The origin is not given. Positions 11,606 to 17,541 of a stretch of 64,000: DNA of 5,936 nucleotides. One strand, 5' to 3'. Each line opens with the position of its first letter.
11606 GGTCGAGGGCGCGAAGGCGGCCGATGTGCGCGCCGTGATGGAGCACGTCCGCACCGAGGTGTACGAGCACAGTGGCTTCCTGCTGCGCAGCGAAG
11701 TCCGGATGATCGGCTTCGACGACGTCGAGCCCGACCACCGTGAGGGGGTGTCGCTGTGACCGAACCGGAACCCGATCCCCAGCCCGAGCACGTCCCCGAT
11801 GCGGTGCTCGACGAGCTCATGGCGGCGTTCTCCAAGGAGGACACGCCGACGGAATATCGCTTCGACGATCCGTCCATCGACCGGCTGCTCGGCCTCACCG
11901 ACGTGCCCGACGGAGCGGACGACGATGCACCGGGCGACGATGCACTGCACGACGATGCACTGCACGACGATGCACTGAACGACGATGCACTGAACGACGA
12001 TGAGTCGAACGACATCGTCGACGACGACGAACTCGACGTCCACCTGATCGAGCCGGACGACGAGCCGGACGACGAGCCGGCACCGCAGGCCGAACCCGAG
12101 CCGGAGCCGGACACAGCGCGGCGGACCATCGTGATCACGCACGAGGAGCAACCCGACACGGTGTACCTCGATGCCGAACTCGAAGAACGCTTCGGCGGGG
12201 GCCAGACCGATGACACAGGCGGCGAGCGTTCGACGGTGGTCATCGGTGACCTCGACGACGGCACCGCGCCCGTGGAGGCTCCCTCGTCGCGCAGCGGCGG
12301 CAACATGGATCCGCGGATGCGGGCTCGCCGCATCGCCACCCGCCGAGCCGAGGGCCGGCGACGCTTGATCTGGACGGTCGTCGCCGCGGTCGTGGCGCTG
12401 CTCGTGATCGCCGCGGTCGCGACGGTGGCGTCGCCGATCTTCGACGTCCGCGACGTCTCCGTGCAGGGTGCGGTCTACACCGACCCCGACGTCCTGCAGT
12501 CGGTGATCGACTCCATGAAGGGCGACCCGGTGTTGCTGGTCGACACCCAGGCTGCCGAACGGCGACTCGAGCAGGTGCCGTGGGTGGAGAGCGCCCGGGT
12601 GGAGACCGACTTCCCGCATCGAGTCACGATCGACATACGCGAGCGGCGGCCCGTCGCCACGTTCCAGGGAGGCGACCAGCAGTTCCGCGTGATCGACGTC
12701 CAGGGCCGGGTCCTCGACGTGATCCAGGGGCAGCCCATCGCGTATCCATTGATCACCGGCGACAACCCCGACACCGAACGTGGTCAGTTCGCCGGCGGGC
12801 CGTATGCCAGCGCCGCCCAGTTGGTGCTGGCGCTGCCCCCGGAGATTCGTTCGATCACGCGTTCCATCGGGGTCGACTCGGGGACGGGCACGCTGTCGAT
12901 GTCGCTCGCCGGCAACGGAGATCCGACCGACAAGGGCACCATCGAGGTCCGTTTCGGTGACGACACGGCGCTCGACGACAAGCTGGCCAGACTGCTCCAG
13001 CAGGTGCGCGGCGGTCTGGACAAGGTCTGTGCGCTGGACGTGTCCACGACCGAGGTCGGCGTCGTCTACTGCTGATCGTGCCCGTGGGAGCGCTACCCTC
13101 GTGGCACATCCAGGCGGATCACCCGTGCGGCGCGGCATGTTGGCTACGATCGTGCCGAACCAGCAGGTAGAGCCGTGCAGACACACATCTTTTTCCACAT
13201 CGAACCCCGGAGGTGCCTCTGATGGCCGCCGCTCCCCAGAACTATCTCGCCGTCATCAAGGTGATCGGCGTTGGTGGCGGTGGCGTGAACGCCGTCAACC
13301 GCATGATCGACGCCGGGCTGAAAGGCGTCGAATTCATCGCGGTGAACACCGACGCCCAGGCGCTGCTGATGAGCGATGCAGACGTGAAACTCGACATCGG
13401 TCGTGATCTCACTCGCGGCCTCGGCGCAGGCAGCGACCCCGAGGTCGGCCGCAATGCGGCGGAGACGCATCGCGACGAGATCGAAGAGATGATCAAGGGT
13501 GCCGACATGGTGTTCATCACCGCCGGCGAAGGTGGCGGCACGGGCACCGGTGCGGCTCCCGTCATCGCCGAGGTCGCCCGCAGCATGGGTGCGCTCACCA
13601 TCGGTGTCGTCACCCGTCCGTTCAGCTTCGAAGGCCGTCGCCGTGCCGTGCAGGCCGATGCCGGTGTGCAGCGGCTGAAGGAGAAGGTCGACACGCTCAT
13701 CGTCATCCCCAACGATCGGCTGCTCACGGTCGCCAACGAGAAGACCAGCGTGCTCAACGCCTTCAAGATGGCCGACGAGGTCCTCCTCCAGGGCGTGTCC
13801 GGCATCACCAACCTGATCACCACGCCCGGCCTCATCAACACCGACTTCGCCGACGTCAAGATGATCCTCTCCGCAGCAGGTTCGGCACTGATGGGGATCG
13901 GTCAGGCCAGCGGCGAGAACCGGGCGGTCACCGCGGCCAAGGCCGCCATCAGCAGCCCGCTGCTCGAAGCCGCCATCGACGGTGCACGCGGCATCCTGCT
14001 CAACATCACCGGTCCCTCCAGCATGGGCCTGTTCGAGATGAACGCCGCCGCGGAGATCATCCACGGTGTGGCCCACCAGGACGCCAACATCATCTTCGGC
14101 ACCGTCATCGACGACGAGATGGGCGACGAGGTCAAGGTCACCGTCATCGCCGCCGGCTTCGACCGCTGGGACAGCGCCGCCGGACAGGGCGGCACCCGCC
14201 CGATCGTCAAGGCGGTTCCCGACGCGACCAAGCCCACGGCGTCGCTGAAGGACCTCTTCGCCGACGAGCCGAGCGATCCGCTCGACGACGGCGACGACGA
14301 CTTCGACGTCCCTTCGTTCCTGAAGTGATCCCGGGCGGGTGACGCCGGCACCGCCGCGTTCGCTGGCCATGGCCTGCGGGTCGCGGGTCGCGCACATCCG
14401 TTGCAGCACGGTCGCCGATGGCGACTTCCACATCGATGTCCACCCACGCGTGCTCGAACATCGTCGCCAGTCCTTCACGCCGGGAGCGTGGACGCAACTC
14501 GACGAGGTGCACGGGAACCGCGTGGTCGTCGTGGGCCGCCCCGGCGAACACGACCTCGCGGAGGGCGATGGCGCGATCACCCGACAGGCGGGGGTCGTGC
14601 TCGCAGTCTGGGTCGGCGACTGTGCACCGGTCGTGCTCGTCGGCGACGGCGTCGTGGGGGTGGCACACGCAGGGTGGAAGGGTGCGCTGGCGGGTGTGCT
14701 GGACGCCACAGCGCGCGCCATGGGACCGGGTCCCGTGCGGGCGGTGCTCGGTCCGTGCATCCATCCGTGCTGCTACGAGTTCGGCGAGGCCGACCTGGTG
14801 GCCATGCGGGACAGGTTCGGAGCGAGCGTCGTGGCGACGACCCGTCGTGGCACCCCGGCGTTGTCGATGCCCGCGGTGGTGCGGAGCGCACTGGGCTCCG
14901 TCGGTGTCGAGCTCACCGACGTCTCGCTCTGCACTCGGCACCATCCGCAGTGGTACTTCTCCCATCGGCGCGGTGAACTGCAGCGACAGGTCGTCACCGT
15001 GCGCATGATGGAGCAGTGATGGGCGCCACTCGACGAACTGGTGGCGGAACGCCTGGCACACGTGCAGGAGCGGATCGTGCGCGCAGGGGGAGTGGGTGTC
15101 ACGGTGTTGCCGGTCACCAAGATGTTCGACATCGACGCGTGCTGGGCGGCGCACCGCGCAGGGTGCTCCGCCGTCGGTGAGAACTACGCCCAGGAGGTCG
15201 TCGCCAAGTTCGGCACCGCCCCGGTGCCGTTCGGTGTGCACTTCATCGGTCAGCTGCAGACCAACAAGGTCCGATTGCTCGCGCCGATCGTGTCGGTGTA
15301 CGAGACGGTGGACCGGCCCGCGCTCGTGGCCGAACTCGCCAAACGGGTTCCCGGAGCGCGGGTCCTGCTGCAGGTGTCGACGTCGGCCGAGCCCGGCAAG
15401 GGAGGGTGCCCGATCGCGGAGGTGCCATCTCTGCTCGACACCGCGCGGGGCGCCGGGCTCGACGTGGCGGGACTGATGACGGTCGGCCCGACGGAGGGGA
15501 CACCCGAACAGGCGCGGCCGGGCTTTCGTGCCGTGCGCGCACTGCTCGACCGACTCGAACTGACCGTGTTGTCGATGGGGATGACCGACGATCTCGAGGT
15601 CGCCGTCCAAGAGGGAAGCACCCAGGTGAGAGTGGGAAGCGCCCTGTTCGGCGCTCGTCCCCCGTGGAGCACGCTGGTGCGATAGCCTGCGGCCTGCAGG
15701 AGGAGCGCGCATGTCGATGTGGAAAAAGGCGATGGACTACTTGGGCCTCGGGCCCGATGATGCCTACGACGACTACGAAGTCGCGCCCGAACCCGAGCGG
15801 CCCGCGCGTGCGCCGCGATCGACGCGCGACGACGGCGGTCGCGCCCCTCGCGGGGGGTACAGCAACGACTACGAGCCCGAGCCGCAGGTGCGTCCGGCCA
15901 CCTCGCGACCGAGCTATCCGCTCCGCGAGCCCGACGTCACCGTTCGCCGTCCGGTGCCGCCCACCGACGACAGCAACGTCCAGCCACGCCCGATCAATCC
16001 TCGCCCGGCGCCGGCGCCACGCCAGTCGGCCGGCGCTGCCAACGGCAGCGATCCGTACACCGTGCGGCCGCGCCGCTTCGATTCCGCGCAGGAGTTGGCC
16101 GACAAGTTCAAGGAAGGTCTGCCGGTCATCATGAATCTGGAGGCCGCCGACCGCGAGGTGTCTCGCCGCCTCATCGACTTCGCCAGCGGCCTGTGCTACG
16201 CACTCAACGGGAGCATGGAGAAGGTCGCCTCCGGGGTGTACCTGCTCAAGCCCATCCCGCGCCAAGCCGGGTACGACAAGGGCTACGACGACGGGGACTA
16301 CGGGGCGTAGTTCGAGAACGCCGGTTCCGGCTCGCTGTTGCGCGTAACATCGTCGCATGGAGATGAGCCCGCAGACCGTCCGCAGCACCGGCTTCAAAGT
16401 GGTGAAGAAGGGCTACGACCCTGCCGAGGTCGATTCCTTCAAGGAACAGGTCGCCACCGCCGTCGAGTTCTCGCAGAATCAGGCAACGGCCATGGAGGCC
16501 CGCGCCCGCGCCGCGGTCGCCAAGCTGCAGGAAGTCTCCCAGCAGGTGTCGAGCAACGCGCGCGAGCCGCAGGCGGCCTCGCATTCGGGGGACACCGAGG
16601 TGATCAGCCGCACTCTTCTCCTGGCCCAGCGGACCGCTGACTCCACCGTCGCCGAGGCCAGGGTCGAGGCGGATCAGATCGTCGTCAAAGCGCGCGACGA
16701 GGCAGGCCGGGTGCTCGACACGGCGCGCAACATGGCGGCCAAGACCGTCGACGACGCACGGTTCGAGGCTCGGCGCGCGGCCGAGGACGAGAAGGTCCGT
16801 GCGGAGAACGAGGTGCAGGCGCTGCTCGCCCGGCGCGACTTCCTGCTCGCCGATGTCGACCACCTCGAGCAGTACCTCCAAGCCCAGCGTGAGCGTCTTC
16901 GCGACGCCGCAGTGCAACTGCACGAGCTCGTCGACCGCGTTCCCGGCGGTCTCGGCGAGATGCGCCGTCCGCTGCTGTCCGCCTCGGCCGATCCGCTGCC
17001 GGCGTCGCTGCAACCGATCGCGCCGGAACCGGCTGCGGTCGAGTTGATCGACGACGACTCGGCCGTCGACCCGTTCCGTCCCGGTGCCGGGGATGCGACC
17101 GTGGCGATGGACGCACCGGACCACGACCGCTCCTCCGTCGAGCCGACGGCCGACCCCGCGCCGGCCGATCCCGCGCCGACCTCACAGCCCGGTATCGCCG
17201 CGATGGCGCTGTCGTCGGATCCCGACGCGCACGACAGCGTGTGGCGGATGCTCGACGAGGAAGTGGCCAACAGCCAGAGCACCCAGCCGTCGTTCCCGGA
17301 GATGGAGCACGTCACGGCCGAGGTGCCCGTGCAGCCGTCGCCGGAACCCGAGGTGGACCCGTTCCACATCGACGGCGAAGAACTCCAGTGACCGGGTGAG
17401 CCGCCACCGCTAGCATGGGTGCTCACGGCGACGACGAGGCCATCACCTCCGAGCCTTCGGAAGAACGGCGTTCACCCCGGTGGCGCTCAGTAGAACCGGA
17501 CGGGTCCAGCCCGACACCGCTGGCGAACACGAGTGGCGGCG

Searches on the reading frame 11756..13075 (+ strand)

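Call 76: search_protein_families(library=pfam, proteins=[window:11756-13075:+], max_evalue=0.0001)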
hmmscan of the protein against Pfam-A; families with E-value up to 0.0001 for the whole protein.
window:11756-13075:+ (439 aa): 2 families
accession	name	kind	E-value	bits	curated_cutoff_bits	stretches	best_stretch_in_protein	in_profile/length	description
PF08478.15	POTRA_1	-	6.4e-16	58.9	23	1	229-297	1-69/69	POTRA domain, FtsQ-type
PF03799.20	FtsQ_DivIB_C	-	1.2e-05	26.6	21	1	304-415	4-98/114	Cell division protein FtsQ/DivIB, C-terminal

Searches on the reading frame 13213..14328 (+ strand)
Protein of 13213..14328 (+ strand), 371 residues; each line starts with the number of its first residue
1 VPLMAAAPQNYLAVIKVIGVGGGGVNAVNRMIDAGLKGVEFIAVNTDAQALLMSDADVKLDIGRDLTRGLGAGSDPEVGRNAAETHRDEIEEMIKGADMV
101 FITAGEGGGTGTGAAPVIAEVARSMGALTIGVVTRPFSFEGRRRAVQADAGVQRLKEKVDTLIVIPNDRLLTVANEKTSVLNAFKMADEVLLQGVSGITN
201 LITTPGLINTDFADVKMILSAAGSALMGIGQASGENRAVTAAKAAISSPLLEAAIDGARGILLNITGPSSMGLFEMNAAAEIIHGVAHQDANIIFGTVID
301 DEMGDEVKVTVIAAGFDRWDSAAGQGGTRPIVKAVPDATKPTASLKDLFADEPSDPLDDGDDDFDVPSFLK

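Call 76: search_protein_families(library=pfam, proteins=[window:13213-14328:+], max_evalue=0.0001)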
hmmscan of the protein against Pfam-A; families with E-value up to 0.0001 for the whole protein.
window:13213-14328:+ (371 aa): 2 families
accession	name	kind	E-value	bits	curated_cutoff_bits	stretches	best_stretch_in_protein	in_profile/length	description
PF00091.31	Tubulin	-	5.6e-49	167.4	33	1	15-174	2-189/190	Tubulin/FtsZ family, GTPase domain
PF12327.13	FtsZ_C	-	8.1e-34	116.3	27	1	223-317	1-95/95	FtsZ family, C-terminal domain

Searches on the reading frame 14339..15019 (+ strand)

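Call 76: search_protein_families(library=pfam, proteins=[window:14339-15019:+], max_evalue=0.0001)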
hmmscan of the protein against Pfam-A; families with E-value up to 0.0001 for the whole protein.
window:14339-15019:+ (226 aa): 1 family
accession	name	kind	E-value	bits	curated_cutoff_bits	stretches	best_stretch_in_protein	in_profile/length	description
PF02578.20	Cu-oxidase_4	-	7.7e-39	134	22.9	1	45-213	40-227/238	Multi-copper polyphenol oxidoreductase laccase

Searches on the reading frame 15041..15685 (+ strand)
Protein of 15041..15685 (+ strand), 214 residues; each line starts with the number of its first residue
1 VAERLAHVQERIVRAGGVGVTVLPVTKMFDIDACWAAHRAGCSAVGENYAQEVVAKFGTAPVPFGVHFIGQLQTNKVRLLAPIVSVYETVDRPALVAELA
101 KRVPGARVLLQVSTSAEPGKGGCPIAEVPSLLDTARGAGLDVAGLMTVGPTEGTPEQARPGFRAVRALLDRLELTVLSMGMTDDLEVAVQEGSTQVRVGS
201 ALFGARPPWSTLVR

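Call 77: search_protein_families(library=pfam, proteins=[window:15041-15685:+], max_evalue=0.0001)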
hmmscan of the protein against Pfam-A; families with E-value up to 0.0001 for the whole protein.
window:15041-15685:+ (214 aa): 1 family
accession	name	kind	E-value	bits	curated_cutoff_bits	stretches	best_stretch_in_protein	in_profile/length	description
PF01168.26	Ala_racemase_N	-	1e-12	48.7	24.1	1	19-207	20-220/220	Alanine racemase, N-terminal domain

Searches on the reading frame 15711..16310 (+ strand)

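Call 77: search_protein_families(library=pfam, proteins=[window:15711-16310:+], max_evalue=0.0001)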
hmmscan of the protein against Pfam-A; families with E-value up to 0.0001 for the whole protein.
window:15711-16310:+ (199 aa): 1 family
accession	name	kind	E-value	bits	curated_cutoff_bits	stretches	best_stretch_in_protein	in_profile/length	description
PF04472.17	SepF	-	3.6e-21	75.6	27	1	117-181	3-67/72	Cell division protein SepF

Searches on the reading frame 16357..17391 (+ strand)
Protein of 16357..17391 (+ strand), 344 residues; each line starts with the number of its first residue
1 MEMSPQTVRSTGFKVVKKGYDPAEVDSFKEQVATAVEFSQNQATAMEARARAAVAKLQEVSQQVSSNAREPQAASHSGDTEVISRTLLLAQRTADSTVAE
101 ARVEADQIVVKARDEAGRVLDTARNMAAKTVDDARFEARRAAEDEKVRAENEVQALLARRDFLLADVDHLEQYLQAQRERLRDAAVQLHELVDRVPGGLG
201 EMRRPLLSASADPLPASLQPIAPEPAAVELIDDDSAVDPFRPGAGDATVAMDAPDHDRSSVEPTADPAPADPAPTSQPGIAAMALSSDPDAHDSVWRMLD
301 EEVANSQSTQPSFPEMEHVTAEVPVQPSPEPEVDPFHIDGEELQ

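Call 77: search_protein_families(library=pfam, proteins=[window:16357-17391:+], max_evalue=0.0001)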
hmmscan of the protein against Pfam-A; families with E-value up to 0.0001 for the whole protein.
window:16357-17391:+ (344 aa): 1 family
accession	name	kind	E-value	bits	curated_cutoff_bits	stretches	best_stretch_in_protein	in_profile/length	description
PF05103.18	DivIVA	-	2.4e-12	47.4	28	1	4-140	2-121/131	DivIVA protein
